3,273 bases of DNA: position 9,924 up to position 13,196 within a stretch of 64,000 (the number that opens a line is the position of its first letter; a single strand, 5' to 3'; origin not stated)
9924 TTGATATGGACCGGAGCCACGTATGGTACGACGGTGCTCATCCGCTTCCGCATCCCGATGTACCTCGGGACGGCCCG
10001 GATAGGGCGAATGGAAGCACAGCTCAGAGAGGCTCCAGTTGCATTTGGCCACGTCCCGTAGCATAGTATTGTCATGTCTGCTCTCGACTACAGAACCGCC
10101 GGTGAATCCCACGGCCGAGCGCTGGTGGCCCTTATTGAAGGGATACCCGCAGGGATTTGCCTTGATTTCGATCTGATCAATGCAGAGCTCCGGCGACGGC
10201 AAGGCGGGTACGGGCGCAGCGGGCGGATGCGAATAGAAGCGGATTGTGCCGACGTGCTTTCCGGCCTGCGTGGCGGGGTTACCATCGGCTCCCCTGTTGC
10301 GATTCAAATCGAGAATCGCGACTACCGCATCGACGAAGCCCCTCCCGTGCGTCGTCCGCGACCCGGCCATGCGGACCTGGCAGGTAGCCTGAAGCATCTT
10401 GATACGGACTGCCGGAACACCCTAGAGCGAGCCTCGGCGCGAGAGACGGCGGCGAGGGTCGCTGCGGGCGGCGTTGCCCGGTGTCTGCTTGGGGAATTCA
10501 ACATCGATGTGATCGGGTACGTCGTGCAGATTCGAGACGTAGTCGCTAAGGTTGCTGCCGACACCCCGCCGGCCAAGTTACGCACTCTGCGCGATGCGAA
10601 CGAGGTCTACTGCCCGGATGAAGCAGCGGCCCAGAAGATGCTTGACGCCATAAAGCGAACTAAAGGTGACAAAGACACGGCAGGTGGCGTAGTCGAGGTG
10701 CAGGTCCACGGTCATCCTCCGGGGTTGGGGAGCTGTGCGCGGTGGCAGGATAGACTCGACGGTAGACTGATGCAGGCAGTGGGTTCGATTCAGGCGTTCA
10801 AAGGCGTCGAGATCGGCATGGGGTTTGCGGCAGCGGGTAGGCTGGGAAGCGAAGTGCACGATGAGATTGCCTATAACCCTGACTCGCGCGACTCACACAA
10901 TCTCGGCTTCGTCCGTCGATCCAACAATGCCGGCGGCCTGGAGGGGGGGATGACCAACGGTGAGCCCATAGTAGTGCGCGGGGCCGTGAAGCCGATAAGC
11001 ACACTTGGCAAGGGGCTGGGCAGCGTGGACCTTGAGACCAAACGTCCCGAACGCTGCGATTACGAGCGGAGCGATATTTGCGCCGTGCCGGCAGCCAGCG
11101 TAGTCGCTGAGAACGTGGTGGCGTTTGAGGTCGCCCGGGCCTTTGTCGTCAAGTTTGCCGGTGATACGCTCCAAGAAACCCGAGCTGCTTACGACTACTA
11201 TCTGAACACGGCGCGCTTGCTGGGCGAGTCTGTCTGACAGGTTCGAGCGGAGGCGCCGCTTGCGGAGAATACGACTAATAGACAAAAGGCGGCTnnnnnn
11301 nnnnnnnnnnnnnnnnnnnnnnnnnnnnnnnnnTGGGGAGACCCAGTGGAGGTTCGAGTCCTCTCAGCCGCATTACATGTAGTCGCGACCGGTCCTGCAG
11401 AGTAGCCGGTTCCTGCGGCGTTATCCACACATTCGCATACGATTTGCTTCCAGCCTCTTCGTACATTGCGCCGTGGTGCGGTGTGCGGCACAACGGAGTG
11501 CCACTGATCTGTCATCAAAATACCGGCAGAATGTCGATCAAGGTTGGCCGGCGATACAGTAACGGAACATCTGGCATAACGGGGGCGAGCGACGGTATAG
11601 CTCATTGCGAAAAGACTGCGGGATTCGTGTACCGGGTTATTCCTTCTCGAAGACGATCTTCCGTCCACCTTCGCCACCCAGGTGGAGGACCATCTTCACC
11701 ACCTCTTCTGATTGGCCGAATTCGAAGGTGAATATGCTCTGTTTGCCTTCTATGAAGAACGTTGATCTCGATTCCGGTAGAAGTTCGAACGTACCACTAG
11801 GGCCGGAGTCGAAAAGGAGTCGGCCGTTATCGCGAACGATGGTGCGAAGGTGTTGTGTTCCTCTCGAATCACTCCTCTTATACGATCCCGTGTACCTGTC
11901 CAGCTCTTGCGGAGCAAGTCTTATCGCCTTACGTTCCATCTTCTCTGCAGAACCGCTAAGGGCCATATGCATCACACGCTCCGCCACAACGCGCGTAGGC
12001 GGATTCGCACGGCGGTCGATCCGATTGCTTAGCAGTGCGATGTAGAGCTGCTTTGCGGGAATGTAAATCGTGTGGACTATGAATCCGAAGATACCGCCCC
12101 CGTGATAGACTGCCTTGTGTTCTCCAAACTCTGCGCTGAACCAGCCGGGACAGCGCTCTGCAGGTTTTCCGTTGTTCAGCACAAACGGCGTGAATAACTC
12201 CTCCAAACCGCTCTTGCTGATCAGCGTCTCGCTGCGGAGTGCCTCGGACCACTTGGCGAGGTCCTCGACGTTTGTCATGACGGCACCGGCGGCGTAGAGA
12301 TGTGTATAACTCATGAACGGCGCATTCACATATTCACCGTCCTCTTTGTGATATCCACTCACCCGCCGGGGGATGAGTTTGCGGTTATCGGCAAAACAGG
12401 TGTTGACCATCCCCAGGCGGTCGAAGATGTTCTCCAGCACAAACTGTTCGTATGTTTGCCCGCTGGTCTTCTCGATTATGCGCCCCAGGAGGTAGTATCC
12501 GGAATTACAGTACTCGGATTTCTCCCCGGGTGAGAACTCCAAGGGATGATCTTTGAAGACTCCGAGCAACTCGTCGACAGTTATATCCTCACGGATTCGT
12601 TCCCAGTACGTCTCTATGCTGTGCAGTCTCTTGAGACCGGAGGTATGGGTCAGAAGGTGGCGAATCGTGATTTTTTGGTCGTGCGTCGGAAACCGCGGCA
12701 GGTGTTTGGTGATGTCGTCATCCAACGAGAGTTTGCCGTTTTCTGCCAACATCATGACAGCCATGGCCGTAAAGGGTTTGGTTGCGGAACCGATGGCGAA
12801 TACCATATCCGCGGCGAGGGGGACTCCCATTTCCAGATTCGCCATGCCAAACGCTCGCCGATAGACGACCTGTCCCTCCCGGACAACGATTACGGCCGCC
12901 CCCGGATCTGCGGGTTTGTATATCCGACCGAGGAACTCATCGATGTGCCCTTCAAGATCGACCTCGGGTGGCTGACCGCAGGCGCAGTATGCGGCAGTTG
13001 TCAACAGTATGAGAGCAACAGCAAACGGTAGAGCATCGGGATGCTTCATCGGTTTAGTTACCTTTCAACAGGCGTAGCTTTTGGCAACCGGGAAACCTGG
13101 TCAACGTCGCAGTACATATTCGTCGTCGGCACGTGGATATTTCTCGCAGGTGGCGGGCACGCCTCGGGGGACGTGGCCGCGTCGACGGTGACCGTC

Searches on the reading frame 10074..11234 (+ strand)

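Call 9: search_protein_families(library=pfam, proteins=[window:10074-11234:+], max_evalue=0.001)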
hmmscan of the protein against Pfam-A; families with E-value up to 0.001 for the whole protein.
window:10074-11234:+ (387 aa): 1 family
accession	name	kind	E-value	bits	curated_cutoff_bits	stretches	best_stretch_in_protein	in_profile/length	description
PF01264.26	Chorismate_synt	-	2.7e-106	355.4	27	1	5-357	2-326/327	Chorismate synthase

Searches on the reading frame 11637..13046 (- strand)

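Call 9: search_protein_families(library=pfam, proteins=[window:11637-13046:-], max_evalue=0.001)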
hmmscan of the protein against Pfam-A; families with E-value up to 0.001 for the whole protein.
window:11637-13046:- (469 aa): 2 families
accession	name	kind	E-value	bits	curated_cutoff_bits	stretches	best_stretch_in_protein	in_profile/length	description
PF00144.29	Beta-lactamase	-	3.6e-73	247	27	1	48-344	15-312/329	Beta-lactamase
PF11954.13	DUF3471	-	4.7e-05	24.2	29.3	1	372-455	2-89/103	Domain of unknown function (DUF3471)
